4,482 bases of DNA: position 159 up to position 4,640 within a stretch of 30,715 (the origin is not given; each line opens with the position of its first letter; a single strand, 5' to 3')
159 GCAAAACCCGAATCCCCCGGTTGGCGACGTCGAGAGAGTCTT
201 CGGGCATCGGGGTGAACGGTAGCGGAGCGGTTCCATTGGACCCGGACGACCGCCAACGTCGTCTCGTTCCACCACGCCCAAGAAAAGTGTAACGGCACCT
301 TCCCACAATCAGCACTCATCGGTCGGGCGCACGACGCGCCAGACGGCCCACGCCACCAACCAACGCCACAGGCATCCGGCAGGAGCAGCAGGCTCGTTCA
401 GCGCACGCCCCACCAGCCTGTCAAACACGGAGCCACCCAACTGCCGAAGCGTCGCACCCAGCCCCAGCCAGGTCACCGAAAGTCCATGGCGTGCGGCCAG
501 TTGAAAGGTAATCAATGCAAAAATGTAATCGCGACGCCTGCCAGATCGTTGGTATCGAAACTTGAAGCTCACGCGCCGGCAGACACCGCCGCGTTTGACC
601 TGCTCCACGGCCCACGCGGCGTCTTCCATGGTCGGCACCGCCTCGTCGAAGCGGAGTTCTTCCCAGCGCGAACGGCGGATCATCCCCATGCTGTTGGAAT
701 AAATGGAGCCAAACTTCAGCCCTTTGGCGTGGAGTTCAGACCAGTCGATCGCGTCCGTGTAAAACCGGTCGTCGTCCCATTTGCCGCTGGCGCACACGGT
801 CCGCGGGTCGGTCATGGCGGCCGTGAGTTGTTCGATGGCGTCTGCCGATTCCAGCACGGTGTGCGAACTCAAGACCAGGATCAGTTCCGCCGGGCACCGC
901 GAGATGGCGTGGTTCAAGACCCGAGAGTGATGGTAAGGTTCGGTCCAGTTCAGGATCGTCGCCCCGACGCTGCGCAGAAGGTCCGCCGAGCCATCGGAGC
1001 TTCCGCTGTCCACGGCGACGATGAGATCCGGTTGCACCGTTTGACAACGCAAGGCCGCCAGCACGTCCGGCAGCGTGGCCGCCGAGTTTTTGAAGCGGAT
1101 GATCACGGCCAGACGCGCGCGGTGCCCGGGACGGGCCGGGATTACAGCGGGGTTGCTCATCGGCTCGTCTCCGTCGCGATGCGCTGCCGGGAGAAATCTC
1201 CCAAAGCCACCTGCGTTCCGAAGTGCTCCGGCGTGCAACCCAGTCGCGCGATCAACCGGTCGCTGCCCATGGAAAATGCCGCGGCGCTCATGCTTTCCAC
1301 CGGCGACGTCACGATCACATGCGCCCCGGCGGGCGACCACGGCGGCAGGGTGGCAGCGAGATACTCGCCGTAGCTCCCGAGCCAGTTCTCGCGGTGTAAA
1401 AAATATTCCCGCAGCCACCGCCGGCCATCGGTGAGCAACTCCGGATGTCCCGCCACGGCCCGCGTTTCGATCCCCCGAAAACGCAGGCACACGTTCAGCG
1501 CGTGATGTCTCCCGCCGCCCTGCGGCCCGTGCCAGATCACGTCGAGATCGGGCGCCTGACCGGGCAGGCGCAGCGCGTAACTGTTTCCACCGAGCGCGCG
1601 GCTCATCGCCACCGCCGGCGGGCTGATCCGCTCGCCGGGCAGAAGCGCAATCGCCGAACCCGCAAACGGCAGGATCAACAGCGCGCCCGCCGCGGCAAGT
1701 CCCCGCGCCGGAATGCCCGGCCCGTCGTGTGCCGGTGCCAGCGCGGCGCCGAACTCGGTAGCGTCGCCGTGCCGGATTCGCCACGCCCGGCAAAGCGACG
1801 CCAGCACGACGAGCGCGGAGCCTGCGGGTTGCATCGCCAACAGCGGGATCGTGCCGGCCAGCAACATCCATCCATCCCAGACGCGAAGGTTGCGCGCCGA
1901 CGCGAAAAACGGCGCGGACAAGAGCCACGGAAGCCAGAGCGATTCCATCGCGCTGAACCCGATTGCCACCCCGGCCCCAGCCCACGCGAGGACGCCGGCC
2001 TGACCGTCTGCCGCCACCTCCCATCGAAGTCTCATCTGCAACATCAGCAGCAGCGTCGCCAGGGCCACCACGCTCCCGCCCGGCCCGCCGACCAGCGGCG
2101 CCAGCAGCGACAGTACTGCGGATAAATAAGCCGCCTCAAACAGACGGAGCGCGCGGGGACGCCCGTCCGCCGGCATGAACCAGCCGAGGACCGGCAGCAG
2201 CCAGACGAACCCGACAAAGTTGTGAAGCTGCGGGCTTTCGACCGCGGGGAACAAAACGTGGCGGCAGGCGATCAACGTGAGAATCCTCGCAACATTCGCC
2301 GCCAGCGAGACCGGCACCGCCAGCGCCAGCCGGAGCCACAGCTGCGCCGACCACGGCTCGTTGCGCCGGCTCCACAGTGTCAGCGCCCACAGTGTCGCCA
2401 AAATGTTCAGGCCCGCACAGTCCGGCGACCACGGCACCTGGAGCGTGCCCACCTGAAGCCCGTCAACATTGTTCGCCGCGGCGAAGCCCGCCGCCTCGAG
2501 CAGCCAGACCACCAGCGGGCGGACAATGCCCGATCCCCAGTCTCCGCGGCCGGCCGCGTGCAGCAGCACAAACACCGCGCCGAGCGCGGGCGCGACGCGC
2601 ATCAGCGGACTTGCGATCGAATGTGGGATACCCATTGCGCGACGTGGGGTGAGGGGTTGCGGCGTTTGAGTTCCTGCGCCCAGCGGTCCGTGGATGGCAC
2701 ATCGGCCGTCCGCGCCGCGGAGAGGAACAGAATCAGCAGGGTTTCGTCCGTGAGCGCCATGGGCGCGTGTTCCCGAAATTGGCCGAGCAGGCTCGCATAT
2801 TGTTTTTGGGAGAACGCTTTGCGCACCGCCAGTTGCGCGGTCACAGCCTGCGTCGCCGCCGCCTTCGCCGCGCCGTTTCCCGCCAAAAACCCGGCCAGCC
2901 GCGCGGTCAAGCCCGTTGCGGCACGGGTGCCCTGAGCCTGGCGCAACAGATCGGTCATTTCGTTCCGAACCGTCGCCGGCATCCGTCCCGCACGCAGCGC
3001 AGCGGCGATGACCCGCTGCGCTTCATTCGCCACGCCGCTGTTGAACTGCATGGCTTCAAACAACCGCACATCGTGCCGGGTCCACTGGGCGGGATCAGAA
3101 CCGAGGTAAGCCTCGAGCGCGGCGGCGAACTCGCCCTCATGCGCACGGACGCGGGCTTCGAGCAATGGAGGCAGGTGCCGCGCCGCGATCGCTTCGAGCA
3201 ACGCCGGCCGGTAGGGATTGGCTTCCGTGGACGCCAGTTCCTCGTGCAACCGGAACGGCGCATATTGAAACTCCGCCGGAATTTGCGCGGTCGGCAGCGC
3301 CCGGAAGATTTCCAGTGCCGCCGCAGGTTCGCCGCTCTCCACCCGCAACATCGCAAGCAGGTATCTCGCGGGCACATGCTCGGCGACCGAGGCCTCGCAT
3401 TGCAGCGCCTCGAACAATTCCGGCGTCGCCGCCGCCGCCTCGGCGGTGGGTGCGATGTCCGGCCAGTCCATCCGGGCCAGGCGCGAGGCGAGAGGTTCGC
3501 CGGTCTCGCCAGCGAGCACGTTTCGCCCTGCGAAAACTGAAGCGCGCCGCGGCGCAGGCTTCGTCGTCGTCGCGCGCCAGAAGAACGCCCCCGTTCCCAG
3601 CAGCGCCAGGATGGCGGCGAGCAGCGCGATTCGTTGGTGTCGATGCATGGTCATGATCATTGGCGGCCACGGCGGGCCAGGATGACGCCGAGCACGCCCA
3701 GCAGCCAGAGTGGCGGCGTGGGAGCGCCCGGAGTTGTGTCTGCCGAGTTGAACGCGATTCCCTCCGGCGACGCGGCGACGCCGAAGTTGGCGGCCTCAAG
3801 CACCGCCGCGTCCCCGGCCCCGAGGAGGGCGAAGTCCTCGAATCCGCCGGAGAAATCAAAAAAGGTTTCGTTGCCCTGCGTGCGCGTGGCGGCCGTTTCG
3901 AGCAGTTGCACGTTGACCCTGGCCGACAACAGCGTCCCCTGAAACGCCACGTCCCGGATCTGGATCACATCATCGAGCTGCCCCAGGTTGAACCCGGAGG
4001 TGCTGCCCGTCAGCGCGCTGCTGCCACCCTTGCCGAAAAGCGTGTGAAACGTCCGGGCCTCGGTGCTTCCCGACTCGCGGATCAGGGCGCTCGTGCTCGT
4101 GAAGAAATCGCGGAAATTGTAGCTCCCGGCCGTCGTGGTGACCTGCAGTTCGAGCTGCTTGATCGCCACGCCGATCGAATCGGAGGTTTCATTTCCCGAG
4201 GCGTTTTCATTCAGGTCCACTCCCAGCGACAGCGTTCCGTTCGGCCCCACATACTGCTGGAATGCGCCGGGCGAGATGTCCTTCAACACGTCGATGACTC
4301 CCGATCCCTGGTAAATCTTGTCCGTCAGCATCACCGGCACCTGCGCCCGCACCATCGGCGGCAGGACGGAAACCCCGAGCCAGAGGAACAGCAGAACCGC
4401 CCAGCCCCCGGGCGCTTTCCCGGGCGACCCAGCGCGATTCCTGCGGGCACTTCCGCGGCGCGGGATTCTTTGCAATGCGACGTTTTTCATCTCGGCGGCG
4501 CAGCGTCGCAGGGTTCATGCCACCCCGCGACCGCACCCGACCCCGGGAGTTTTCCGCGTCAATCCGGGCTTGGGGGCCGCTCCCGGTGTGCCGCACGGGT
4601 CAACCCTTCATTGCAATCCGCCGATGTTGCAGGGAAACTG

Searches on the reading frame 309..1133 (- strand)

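Call 14: search_protein_families(library=ncbifam, proteins=[window:309-1133:-], max_evalue=0.01)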
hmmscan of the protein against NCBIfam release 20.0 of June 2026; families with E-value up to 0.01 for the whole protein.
window:309-1133:- (274 aa): 4 families
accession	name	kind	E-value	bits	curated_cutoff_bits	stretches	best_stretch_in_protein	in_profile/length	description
TIGR04283.1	glyco_like_mftF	equivalog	4.1e-09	36.4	182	1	8-182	1-172/221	TIGR04283 family arsenosugar biosynthesis glycosyltransferase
NF010496.0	PRK13915.1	equivalog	0.00064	18.9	262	1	6-66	31-94/307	glucosyl-3-phosphoglycerate synthase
NF007482.0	PRK10073.1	equivalog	0.0013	17.8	423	1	6-73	6-66/334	glycosyltransferase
NF058614.1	PPMAGASynPpgS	equivalog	0.0029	17.1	370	1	10-62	4-53/226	polyprenyl-phospho-N-acetylgalactosaminyl synthase PpgS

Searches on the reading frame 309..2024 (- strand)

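Call 6: search_protein_families(library=pfam, proteins=[window:309-2024:-], max_evalue=0.01)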
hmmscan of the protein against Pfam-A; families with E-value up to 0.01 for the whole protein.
window:309-2024:- (571 aa): 1 family
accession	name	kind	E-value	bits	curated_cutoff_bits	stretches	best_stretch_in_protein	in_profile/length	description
PF00535.33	Glycos_transf_2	-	2.9e-12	47.3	23.3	1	307-431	2-130/168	Glycosyl transferase family 2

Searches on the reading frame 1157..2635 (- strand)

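Call 6: search_protein_families(library=pfam, proteins=[window:1157-2635:-], max_evalue=0.01)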
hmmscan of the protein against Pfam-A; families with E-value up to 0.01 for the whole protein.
window:1157-2635:- (492 aa): 1 family
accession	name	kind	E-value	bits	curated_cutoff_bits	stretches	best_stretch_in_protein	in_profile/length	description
PF09721.15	Exosortase_EpsH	-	3e-09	37.1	25.7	1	41-149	134-243/254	Transmembrane exosortase (Exosortase_EpsH)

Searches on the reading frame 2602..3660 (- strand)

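Call 6: search_protein_families(library=pfam, proteins=[window:2602-3660:-], max_evalue=0.01)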
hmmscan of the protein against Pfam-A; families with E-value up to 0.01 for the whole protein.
window:2602-3660:- (352 aa): 0 families

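Call 14: search_protein_families(library=ncbifam, proteins=[window:2602-3660:-], max_evalue=0.01)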
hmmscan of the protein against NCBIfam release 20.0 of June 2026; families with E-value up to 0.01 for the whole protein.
window:2602-3660:- (352 aa): 0 families

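Call 37: search_protein_families(library=pfam, proteins=[window:2602-3660:-], max_evalue=5)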
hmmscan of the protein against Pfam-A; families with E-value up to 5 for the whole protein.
window:2602-3660:- (352 aa): 1 family
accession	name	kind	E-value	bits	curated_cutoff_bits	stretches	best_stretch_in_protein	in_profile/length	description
PF07721.20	TPR_4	-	0.47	11.7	27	1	98-120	3-25/26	Tetratricopeptide repeat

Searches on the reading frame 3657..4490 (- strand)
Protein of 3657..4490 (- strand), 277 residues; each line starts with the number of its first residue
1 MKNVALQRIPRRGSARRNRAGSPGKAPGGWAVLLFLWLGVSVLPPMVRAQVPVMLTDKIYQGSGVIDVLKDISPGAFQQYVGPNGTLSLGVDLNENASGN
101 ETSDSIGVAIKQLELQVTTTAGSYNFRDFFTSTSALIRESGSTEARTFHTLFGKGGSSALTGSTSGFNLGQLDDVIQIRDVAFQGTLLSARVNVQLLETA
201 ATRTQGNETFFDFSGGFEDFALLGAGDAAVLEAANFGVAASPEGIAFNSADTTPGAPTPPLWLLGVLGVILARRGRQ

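Call 6: search_protein_families(library=pfam, proteins=[window:3657-4490:-], max_evalue=0.01)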
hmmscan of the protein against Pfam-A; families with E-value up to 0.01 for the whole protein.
window:3657-4490:- (277 aa): 0 families

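Call 14: search_protein_families(library=ncbifam, proteins=[window:3657-4490:-], max_evalue=0.01)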
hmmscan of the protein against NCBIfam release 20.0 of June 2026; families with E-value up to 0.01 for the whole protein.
window:3657-4490:- (277 aa): 1 family
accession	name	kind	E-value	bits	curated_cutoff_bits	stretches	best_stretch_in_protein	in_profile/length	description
NF050189.1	PGAP-CTERM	domain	7.2e-05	22.7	25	1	254-276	3-25/28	PGAP-CTERM sorting domain-containing protein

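Call 37: search_protein_families(library=pfam, proteins=[window:3657-4490:-], max_evalue=5)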
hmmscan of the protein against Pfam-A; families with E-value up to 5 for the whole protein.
window:3657-4490:- (277 aa): 0 families
